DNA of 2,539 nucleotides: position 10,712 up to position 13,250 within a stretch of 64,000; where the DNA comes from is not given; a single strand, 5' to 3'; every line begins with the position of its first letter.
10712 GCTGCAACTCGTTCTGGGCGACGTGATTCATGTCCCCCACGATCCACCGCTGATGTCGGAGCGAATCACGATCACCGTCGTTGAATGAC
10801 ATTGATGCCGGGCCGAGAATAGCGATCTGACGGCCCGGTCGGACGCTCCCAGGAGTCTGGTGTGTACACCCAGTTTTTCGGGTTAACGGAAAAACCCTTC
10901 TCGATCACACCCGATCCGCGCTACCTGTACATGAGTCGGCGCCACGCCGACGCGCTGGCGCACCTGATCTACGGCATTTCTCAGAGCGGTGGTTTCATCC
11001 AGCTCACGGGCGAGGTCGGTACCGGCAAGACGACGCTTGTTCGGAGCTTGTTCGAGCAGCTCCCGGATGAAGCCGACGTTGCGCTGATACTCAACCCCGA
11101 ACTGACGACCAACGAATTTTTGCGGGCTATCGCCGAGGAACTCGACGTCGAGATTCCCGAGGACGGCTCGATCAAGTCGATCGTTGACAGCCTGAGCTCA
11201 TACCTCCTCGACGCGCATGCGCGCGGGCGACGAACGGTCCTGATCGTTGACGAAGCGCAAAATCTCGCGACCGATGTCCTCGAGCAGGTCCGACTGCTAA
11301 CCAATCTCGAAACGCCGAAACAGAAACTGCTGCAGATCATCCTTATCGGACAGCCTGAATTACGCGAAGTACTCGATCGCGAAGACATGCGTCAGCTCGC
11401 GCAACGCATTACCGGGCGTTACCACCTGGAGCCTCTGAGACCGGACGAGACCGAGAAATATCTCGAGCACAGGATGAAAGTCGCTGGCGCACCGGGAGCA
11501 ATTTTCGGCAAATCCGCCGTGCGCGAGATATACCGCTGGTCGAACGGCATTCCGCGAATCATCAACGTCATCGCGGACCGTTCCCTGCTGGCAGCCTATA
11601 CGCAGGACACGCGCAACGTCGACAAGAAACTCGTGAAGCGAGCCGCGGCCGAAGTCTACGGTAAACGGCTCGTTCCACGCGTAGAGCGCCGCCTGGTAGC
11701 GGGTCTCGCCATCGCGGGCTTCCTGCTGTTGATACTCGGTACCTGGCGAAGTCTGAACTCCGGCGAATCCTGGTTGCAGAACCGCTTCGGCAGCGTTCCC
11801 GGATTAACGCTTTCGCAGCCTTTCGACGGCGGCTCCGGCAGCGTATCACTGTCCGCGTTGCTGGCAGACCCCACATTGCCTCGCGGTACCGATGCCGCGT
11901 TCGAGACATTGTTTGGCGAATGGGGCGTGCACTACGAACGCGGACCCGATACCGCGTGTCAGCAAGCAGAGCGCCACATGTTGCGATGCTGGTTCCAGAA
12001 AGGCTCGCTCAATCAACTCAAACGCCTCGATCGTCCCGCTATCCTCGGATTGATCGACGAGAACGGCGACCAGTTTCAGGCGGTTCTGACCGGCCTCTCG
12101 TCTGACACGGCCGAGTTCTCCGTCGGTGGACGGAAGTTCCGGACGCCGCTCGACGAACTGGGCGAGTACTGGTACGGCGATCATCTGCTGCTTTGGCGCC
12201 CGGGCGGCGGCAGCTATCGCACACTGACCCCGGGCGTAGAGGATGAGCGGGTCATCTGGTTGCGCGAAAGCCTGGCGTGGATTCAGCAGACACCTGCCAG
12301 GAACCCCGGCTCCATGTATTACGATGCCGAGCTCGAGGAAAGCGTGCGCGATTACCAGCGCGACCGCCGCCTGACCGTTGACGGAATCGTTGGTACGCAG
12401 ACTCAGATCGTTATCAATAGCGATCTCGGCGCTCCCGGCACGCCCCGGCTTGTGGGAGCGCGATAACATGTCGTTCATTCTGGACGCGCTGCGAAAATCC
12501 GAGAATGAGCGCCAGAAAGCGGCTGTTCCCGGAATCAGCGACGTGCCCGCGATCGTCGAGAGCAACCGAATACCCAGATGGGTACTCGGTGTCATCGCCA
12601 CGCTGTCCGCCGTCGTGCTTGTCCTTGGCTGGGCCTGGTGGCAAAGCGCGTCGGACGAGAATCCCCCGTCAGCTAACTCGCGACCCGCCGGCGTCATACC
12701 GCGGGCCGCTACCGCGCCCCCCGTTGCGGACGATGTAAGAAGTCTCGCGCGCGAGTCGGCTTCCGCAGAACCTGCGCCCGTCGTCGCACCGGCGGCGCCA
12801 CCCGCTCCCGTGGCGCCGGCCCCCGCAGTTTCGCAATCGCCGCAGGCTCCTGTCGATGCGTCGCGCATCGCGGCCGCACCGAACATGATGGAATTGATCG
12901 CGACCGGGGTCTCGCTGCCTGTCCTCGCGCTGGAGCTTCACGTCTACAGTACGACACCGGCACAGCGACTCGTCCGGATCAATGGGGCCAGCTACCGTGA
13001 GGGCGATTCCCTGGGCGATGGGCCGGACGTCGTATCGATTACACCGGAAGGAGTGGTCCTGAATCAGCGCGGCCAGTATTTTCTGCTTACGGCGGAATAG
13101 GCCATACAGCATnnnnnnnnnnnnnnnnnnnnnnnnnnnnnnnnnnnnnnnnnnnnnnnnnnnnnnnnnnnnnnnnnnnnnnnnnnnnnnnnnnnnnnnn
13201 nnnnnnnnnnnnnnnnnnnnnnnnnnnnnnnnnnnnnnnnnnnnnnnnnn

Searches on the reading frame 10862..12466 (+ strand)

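Call 33: search_protein_families(library=pfam, proteins=[window:10862-12466:+], max_evalue=0.00001)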
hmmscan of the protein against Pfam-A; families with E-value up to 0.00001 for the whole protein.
window:10862-12466:+ (534 aa): 3 families
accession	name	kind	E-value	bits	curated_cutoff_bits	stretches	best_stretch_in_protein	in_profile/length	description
PF13401.12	AAA_22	-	6.1e-28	98.2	27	1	42-171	4-130/130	AAA domain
PF13191.12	AAA_16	-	9.1e-13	49.5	32.6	1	22-156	2-164/167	AAA ATPase domain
PF01471.23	PG_binding_1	-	4.4e-09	36.8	23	1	461-514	2-53/57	Putative peptidoglycan binding domain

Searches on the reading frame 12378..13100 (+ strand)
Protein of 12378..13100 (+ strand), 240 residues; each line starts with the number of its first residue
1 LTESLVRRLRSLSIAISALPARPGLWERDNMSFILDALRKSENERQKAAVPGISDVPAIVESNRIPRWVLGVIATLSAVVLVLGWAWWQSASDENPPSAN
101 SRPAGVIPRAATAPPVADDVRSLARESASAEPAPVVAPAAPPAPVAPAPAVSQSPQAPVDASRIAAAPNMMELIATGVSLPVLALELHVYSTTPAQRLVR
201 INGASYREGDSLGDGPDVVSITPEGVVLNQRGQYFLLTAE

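Call 33: search_protein_families(library=pfam, proteins=[window:12378-13100:+], max_evalue=0.00001)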
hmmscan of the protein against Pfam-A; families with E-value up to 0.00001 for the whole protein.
window:12378-13100:+ (240 aa): 1 family
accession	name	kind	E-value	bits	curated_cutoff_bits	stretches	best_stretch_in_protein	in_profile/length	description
PF16537.11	T2SSB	-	1.6e-17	63.4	28.4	1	180-238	1-59/60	Type II secretion system protein B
